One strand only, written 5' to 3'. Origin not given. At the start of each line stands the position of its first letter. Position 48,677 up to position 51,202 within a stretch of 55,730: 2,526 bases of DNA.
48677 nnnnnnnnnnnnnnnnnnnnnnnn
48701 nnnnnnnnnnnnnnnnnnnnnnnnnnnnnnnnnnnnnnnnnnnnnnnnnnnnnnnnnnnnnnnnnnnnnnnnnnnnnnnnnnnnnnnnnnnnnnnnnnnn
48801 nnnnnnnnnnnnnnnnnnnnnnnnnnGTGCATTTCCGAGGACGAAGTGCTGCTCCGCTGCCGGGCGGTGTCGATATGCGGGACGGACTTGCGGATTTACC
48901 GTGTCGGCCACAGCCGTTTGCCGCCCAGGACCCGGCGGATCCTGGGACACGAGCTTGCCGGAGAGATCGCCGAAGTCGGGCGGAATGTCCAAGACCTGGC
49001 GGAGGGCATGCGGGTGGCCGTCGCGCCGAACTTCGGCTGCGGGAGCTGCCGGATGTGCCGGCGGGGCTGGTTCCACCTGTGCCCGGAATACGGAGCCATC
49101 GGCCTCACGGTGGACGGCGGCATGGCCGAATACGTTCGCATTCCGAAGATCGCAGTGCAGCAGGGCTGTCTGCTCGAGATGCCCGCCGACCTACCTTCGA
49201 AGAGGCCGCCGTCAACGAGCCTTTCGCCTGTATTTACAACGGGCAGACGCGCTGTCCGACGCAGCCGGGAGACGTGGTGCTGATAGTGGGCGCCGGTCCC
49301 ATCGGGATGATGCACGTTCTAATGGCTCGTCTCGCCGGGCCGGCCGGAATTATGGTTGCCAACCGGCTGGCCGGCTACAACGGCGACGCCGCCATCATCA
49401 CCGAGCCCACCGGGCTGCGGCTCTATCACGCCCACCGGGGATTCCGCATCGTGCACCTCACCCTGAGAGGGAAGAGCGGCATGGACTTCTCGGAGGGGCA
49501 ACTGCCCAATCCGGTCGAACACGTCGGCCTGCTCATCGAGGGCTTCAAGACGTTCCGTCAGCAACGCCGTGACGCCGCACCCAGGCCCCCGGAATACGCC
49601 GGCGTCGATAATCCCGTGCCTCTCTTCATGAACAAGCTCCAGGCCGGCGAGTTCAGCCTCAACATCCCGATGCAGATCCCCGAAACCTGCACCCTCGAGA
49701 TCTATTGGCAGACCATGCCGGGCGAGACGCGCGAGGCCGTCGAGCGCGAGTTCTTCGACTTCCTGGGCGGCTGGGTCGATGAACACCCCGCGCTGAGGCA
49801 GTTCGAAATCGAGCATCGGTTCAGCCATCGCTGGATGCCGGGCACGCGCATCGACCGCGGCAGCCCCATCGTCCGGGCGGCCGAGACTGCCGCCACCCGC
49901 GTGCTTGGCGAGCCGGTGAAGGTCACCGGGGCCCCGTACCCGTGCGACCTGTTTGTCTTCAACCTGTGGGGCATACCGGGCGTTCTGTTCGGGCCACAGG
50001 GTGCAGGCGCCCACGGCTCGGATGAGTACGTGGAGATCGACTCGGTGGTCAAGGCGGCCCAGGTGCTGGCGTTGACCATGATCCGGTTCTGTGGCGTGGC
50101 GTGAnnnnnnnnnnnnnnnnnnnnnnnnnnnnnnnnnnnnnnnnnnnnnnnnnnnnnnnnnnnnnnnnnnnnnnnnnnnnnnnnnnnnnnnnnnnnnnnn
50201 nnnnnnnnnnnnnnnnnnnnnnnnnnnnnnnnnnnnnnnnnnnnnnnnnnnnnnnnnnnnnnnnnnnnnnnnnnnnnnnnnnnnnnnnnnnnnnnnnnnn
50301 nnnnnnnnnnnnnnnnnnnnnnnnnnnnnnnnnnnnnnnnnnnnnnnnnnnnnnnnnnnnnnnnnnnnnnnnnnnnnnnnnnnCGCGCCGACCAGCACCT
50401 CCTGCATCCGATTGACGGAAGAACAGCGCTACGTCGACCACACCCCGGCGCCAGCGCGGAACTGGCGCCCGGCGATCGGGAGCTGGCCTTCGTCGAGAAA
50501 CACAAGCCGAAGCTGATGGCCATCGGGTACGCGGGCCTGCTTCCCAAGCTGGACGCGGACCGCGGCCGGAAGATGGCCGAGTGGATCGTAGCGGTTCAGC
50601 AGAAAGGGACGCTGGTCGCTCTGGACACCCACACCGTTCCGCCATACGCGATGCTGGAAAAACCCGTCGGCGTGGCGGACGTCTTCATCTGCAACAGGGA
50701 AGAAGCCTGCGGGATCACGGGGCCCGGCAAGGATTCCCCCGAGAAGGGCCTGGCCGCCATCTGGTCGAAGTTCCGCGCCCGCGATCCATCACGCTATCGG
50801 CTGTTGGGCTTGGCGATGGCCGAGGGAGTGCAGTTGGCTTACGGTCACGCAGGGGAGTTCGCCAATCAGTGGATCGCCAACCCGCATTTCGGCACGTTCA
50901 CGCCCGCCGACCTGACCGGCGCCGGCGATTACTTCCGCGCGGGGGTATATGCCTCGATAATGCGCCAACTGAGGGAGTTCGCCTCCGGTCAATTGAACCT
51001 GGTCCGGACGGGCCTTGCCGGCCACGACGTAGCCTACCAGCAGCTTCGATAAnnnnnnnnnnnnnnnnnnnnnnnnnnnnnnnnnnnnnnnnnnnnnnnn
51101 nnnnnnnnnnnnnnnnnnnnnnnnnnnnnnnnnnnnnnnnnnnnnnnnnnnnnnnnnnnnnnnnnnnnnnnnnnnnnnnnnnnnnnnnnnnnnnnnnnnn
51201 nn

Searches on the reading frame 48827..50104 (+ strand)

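Call 9: search_protein_families(library=pfam, proteins=[window:48827-50104:+], max_evalue=0.01)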
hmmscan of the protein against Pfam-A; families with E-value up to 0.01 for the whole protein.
window:48827-50104:+ (425 aa): 1 family
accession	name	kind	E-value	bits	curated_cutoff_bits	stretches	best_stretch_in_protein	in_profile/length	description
PF01546.33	Peptidase_M20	-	1e-08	35.8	24.6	1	183-418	86-204/206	Peptidase family M20/M25/M40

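Call 70: search_protein_families(library=ncbifam, proteins=[window:48827-50104:+], max_evalue=0.1)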
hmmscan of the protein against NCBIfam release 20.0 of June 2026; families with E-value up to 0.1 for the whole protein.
window:48827-50104:+ (425 aa): 30 families (the best 25 are shown)
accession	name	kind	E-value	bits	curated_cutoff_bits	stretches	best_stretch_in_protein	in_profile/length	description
NF005306.0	PRK06837.1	subfamily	2.9e-27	95.6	376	1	180-424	183-424/427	ArgE/DapE family deacylase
NF005373.0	PRK06915.1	equivalog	1.4e-26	93.4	428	1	169-424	169-420/422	peptidase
TIGR01910.1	DapE-ArgE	subfamily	5.4e-15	55.5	217.6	1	183-413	153-373/373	ArgE/DapE family deacylase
TIGR01892.1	AcOrn-deacetyl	equivalog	8.4e-14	51.4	297.7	1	182-415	146-362/365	acetylornithine deacetylase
NF006399.0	PRK08651.1-2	equivalog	4.1e-13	49.1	381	1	177-415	149-398/405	succinyl-diaminopimelate desuccinylase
NF006402.0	PRK08651.1-5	equivalog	4.4e-13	48.9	369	1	180-418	138-364/369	succinyl-diaminopimelate desuccinylase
NF005710.0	PRK07522.1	subfamily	8.6e-12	44.9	412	1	183-415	159-382/391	acetylornithine deacetylase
NF006400.0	PRK08651.1-3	equivalog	3.2e-10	39.3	374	1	182-416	172-401/410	succinyl-diaminopimelate desuccinylase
NF009558.0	PRK13013.1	equivalog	2.1e-09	36.6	428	1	181-419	176-421/429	acetylornithine deacetylase/succinyl-diaminopimelate desuccinylase family protein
NF003474.0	PRK05111.1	equivalog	2.3e-09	36.6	460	1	184-422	160-381/383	acetylornithine deacetylase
NF041097.1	keto_inos_dh_IolM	equivalog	2.4e-08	33.1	450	1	120-179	177-238/389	scyllo-inosose 3-dehydrogenase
NF006365.0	PRK08588.1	subfamily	8.7e-06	25.3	289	1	187-416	159-375/383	succinyl-diaminopimelate desuccinylase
TIGR03526.1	selenium_YgeY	hypoth_equivalog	8.8e-06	24.8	321.5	1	187-420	162-392/395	YgeY family selenium metabolism-linked hydrolase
NF009555.0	PRK13004.1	equivalog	2.1e-05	23.6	321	1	185-420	162-394/399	YgeY family selenium metabolism-linked hydrolase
NF006326.0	PRK08554.1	equivalog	2.3e-05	23.4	354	1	357-414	380-437/446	peptidase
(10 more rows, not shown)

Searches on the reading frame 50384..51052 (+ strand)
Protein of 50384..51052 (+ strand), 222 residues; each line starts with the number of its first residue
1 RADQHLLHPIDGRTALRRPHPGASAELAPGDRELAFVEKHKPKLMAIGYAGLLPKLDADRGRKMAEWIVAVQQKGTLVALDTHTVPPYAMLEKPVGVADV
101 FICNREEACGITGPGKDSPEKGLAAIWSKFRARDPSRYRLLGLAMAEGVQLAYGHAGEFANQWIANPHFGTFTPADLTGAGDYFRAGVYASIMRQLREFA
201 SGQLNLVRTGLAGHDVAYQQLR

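Call 9: search_protein_families(library=pfam, proteins=[window:50516-51052:+], max_evalue=0.01)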
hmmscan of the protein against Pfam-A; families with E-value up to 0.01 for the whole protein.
window:50516-51052:+ (178 aa): 1 family
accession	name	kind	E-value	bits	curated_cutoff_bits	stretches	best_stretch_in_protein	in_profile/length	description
PF00294.29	PfkB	-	7.6e-05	22.6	25.8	0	130-151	251-272/302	pfkB family carbohydrate kinase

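Call 70: search_protein_families(library=ncbifam, proteins=[window:50384-51052:+], max_evalue=0.1)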
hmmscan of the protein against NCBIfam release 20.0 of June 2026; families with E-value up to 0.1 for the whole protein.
window:50384-51052:+ (222 aa): 1 family
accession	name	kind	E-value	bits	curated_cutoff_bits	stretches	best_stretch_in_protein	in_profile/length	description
NF041164.1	NucKinThplmales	equivalog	0.07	12.3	450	1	175-195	234-254/295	nucleoside kinase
